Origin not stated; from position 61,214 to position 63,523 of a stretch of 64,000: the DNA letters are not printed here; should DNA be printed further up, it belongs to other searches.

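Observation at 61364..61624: Inner-membrane SulP-STAS transporter fused in frame to a T9SS type-B sorting domain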

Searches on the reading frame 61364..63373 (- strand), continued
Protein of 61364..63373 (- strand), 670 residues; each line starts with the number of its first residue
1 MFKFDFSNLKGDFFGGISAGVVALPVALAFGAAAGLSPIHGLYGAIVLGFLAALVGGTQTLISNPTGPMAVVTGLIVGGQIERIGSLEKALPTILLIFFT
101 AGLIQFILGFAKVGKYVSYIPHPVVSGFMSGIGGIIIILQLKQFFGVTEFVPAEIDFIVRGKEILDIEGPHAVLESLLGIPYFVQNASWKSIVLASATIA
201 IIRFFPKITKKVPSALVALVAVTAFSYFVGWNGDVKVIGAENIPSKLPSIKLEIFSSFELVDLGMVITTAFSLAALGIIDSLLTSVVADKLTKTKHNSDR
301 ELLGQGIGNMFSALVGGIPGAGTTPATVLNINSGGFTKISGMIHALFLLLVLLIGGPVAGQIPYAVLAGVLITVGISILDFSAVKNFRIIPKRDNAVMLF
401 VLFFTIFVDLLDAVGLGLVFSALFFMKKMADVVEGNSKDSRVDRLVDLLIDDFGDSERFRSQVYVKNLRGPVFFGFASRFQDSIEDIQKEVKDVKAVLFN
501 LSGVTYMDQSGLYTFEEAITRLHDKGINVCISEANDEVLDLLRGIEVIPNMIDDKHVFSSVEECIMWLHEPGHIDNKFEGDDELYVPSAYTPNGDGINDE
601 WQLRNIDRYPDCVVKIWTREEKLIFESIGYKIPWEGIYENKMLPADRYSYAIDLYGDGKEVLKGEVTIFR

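Call 10: search_solved_structures(query=window:61364-63373:-, max_evalue=0.001, show_alignments=1)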
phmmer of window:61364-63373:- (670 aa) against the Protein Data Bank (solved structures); distinct sequences matched with E-value up to 0.001: 23.
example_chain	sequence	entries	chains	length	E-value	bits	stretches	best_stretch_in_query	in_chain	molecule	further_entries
6ki1_A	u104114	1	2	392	1.9e-80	274.3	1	3-415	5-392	Low affinity sulfate transporter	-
5iof_A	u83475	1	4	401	4e-47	164.2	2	186-432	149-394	Sulphate transporter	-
5da0_A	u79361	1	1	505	5.7e-47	163.7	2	183-434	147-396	Sulphate transporter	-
7lhv_A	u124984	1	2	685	1.5e-28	102.8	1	9-569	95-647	Sulfate transporter 4.1, chloroplastic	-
7v73_A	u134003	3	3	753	1.3e-26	96.4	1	9-422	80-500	Prestin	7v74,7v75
9u9f_A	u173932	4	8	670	1.5e-19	73.1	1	7-565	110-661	SULTR-like phosphorus distribution transporter | Os06g0143700 protein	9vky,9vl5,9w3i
8opq_A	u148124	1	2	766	7e-19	70.9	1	9-427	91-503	Solute carrier family 26 member 6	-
9iar_B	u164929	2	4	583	3.6e-17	65.2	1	7-427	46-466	Sodium-independent sulfate anion transporter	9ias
9ikv_A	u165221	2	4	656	2.2e-15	59.4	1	8-490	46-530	Anion exchange transporter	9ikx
8tnw_A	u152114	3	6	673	6.4e-14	54.5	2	97-424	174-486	Sulfate transporter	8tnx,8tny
7xlm_A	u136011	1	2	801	1.4e-13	53.4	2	97-424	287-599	Sulfate transporter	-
6rtc_A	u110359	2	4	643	1e-12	50.5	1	11-567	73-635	Solute carrier family 26 member 9,Solute carrier family 26 member 9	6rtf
7sun_A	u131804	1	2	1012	4.9e-11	45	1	9-418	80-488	Prestin, Enhanced Yellow Fluorescent Protein chimera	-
7lgu_A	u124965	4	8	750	6.3e-11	44.6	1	9-418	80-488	Prestin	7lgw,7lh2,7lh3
7xuh_A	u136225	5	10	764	2e-10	42.9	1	99-425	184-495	Chloride anion exchanger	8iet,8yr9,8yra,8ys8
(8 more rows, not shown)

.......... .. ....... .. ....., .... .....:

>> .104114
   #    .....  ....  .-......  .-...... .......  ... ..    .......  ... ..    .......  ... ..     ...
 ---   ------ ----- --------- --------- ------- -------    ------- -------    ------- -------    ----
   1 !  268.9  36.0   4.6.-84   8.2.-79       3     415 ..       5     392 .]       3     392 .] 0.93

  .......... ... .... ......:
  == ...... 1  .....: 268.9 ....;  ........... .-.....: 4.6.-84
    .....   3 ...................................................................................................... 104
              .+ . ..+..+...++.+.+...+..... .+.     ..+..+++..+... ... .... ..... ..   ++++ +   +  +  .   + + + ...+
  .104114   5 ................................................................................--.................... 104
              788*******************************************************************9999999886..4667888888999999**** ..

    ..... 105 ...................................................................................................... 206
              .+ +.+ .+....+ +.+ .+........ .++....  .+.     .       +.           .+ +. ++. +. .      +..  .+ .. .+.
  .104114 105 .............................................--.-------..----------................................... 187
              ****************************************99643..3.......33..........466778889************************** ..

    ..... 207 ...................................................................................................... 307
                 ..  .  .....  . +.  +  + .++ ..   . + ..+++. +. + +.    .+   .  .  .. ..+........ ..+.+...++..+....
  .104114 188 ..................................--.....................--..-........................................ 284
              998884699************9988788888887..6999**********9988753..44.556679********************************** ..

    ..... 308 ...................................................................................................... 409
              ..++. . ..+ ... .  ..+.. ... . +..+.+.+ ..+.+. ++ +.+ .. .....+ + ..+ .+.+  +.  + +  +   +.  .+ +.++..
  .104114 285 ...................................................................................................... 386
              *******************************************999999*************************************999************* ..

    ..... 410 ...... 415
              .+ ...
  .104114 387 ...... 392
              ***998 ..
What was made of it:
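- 61685..61990 (-): STAS domain, residues 462-563. It matches the STAS crystal structure 3MGL (call 10).
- On SulP / SLC26 anion transporter family: BicA 6KI1 aligns query 3-415 to chain 5-392 at 1.9e-80 (call 10).
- End-to-end alignment to the BicA structure 6KI1 (call 10).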

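Call 11: find_encoding_contigs(protein=P0012, flank=8000, max_places=2)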
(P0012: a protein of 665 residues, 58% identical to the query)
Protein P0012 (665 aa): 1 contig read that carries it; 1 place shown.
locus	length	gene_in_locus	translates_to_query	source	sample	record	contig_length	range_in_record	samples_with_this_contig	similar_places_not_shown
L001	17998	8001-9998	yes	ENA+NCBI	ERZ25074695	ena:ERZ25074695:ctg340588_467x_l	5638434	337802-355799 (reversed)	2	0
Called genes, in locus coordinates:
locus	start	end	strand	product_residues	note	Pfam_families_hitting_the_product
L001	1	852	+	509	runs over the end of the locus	PF00082:Peptidase_S8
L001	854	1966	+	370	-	PF13439:Glyco_transf_4, PF00534:Glycos_transf_1, PF13692:Glyco_trans_1_4, PF13524:Glyco_trans_1_2 (weak)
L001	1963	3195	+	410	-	PF00675:Peptidase_M16, PF05193:Peptidase_M16_C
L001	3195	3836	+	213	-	PF01135:PCMT (weak), PF01596:Methyltransf_3, PF13847:Methyltransf_31 (weak), PF13578:Methyltransf_24, PF13649:Methyltransf_25 (weak)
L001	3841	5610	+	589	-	PF01464:SLT, PF23473:LysM3_LYK4_5 (faint), PF01476:LysM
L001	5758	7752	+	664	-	PF00860:Xan_ur_permease (weak), PF00916:Sulfate_transp, PF16983:MFS_MOT1 (weak), PF01740:STAS, PF13585:CHU_C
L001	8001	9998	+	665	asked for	PF00916:Sulfate_transp, PF00860:Xan_ur_permease, PF01740:STAS, PF13585:CHU_C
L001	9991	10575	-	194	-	-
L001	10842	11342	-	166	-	-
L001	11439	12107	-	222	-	PF07998:Peptidase_M54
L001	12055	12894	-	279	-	PF00288:GHMP_kinases_N, PF08544:GHMP_kinases_C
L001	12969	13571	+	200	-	PF17836:PglD_N, PF25084:LbH_EIF2B (faint), PF25087:GMPPB_C (faint), PF00132:Hexapep, PF14602:Hexapep_2 (weak)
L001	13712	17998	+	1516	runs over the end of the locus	-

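Call 12: find_encoding_contigs(protein=P0078, flank=8000, max_places=2)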
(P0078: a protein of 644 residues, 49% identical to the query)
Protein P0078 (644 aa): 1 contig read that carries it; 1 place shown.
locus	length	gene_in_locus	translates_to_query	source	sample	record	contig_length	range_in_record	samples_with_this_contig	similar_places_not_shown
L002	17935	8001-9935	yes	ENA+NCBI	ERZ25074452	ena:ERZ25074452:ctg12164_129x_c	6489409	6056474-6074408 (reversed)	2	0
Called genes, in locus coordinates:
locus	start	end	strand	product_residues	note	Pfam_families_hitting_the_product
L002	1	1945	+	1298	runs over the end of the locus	-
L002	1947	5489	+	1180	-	PF20703:nSTAND1, PF00400:WD40 (faint), PF24807:WD40_CDC20-Fz (weak)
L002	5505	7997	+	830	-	PF07715:Plug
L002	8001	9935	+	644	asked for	PF00916:Sulfate_transp, PF16983:MFS_MOT1, PF01740:STAS, PF13585:CHU_C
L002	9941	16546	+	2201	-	PF19268:CIS_TMP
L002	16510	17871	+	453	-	PF00004:AAA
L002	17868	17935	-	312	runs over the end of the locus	PF00400:WD40 (faint), PF12894:ANAPC4_WD40 (faint), PF23381:Beta-prop_IFT122_1st (weak), PF23393:Beta-prop_WDR90_POC16_2nd (faint), PF23409:Beta-prop_EML (faint), PF23414:Beta-prop_EML_2 (faint), PF24814:WD40_Prp19, PF25174:Beta-prop_THOC3, +10 more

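Call 13: find_encoding_contigs(protein=P0089, flank=8000, max_places=2)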
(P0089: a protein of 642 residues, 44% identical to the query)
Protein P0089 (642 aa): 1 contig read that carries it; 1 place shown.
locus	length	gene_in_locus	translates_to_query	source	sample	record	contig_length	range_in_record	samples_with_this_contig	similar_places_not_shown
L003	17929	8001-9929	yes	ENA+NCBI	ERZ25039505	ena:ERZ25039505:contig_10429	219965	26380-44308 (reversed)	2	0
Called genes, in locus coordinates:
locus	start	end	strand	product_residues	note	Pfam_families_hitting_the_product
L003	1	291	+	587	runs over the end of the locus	PF00501:AMP-binding, PF23562:AMP-binding_C_3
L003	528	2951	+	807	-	PF02585:PIG-L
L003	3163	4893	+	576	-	PF00474:SSF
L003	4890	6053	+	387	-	PF08757:CotH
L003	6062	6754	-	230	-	PF01370:Epimerase (weak), PF02254:TrkA_N, PF02737:3HCDH_N (weak), PF03435:Sacchrp_dh_NADP (weak), PF03446:NAD_binding_2 (weak), PF03721:UDPG_MGDP_dh_N (weak), PF03807:F420_oxidored (weak), PF02080:TrkA_C, +1 more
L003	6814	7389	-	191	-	PF01725:Ham1p_like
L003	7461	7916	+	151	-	-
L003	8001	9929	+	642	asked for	PF00916:Sulfate_transp, PF01740:STAS, PF13585:CHU_C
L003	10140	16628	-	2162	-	PF00431:CUB, PF07705:CARDB, PF10633:NPCBM_assoc (faint), PF16116:DUF4832 (faint), PF07705:CARDB, PF00431:CUB (weak), PF07705:CARDB, PF18962:Por_Secre_tail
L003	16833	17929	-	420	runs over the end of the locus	PF00512:HisKA, PF02518:HATPase_c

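Call 22: list_cluster_members(proteins=[P0003, P0012, P0020, P0025, P0049, P0054, P0057, P0064, P0078, P0089])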
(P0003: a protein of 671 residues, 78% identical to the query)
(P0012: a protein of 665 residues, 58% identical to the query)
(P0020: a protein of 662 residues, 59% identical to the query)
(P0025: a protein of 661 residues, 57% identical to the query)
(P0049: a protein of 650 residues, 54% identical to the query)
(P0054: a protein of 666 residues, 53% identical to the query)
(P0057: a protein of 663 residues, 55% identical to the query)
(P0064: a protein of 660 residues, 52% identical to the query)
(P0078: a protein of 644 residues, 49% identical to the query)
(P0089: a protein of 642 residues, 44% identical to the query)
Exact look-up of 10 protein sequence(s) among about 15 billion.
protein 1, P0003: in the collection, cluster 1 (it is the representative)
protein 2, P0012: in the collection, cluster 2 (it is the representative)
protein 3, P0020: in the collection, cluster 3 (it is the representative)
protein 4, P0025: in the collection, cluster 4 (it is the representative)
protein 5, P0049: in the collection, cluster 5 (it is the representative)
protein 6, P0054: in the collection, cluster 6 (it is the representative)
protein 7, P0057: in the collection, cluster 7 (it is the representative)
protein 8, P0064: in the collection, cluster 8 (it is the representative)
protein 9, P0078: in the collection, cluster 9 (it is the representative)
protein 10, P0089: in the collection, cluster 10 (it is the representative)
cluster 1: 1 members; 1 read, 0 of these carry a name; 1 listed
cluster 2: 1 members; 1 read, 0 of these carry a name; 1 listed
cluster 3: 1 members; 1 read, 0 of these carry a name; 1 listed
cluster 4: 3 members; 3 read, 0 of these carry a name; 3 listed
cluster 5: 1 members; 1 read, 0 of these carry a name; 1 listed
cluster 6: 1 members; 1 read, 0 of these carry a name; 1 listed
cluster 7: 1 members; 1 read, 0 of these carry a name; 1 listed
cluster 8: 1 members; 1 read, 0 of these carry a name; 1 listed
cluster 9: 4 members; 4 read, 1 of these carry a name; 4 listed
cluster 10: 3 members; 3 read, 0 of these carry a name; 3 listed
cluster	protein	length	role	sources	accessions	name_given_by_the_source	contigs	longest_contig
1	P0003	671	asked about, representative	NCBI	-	-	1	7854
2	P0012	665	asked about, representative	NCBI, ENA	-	-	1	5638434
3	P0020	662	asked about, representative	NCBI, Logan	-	-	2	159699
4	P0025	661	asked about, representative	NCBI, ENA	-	-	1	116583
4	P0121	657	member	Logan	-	-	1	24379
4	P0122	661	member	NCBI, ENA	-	-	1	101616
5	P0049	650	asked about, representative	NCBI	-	-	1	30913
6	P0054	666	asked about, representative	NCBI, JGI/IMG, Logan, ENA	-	-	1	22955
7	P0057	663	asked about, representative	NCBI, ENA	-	-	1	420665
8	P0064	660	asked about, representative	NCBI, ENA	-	-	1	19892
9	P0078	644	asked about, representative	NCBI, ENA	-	-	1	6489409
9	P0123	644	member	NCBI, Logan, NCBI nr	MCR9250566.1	MAG: SulP family inorganic anion transporter [bacterium] | SulP family inorganic anion transporter [bacterium]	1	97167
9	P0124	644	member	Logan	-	-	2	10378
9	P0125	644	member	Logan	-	-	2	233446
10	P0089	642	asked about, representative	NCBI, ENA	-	-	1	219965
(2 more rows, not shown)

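Call 29: find_encoding_contigs(protein=P0060, flank=7000, max_places=1)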
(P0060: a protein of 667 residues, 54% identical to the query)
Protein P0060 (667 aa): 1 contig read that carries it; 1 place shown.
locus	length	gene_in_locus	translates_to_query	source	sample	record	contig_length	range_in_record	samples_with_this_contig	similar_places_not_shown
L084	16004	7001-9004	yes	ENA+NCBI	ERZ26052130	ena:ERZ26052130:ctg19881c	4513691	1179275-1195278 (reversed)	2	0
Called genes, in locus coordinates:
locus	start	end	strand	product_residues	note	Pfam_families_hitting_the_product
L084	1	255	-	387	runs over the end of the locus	PF07642:BBP2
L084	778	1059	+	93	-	-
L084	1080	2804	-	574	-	PF02776:TPP_enzyme_N, PF00205:TPP_enzyme_M, PF02775:TPP_enzyme_C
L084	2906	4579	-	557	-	PF00920:ILVD_EDD_N, PF24877:ILV_EDD_C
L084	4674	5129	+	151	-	-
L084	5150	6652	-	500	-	PF00682:HMGL-like, PF22617:HCS_D2, PF08502:LeuA_dimer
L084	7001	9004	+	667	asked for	PF00916:Sulfate_transp, PF01740:STAS, PF13585:CHU_C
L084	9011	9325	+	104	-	PF07876:Dabb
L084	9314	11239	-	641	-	PF13231:PMT_2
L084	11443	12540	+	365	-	PF27098:Rv0959_3rd, PF13519:VWA_2 (weak)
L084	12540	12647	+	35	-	-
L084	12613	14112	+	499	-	PF07728:AAA_5 (faint), PF00158:Sigma54_activat (faint), PF01078:Mg_chelatase (faint)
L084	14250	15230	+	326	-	-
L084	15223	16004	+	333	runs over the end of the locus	PF03706:LPG_synthase_TM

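Call 30: find_encoding_contigs(protein=P0017, flank=7000, max_places=1)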
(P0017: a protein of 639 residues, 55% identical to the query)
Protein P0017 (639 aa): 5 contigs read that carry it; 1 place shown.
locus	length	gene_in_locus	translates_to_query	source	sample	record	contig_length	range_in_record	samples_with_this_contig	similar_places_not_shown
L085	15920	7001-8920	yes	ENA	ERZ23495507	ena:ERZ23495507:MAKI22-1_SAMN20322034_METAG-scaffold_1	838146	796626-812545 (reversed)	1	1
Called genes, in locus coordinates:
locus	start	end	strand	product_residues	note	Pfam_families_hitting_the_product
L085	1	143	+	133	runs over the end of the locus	-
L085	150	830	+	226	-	-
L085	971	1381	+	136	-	PF04542:Sigma70_r2 (weak), PF08281:Sigma70_r4_2, PF04545:Sigma70_r4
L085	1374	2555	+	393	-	-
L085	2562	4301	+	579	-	PF00932:LTD, PF18962:Por_Secre_tail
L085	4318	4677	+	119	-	PF04237:YjbR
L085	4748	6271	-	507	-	PF01645:Glu_synthase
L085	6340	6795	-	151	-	PF03190:Thioredox_DsbH, PF00085:Thioredoxin, PF13899:Thioredoxin_7, PF13098:Thioredoxin_2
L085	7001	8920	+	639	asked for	PF00916:Sulfate_transp, PF16983:MFS_MOT1 (weak), PF01740:STAS, PF13585:CHU_C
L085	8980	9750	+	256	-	PF12146:Hydrolase_4, PF00561:Abhydrolase_1, PF03096:Ndr, PF12697:Abhydrolase_6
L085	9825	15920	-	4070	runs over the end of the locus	PF19081:Ig_7, PF19408:PKD_6, PF18911:PKD_4 (weak), PF18962:Por_Secre_tail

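Call 31: find_encoding_contigs(protein=P0005, flank=7000, max_places=1)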
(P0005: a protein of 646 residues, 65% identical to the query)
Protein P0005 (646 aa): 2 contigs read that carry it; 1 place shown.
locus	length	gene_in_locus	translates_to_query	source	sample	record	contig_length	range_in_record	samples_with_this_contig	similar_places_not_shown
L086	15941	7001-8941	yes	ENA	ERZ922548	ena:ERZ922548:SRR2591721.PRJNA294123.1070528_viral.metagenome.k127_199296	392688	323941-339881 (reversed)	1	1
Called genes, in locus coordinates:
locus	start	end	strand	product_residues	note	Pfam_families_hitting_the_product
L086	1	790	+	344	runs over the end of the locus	PF02912:Phe_tRNA-synt_N, PF01409:tRNA-synt_2d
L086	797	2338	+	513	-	PF00916:Sulfate_transp, PF01740:STAS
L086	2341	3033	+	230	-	PF00515:TPR_1 (faint), PF07719:TPR_2 (faint), PF13374:TPR_10 (faint), PF13424:TPR_12 (faint), PF13428:TPR_14 (faint), PF13371:TPR_9, PF13181:TPR_8 (weak), PF13414:TPR_11, +2 more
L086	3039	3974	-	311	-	PF00294:PfkB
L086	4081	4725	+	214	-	PF01596:Methyltransf_3, PF13649:Methyltransf_25 (weak), PF13578:Methyltransf_24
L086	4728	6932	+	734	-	PF01464:SLT, PF23473:LysM3_LYK4_5 (faint), PF01476:LysM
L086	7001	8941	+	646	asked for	PF00916:Sulfate_transp, PF01740:STAS, PF13585:CHU_C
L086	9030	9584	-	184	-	-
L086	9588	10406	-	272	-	PF00288:GHMP_kinases_N, PF08544:GHMP_kinases_C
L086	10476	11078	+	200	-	PF17836:PglD_N, PF25084:LbH_EIF2B (weak), PF14602:Hexapep_2 (faint), PF25087:GMPPB_C (faint), PF00132:Hexapep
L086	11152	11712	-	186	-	PF01765:RRF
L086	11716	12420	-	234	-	PF00696:AA_kinase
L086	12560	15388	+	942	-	PF00005:ABC_tran (faint), PF01637:ATPase_2 (faint), PF02463:SMC_N (faint), PF03193:RsgA_GTPase (faint), PF13191:AAA_16 (faint), PF13555:AAA_29 (faint), PF17760:UvrA_inter, PF17755:UvrA_DNA-bind, +3 more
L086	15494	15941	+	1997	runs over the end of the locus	PF01270:Glyco_hydro_8, PF06832:BiPBP_C (faint), PF19081:Ig_7 (faint), PF19408:PKD_6, PF00801:PKD, PF18911:PKD_4, PF18962:Por_Secre_tail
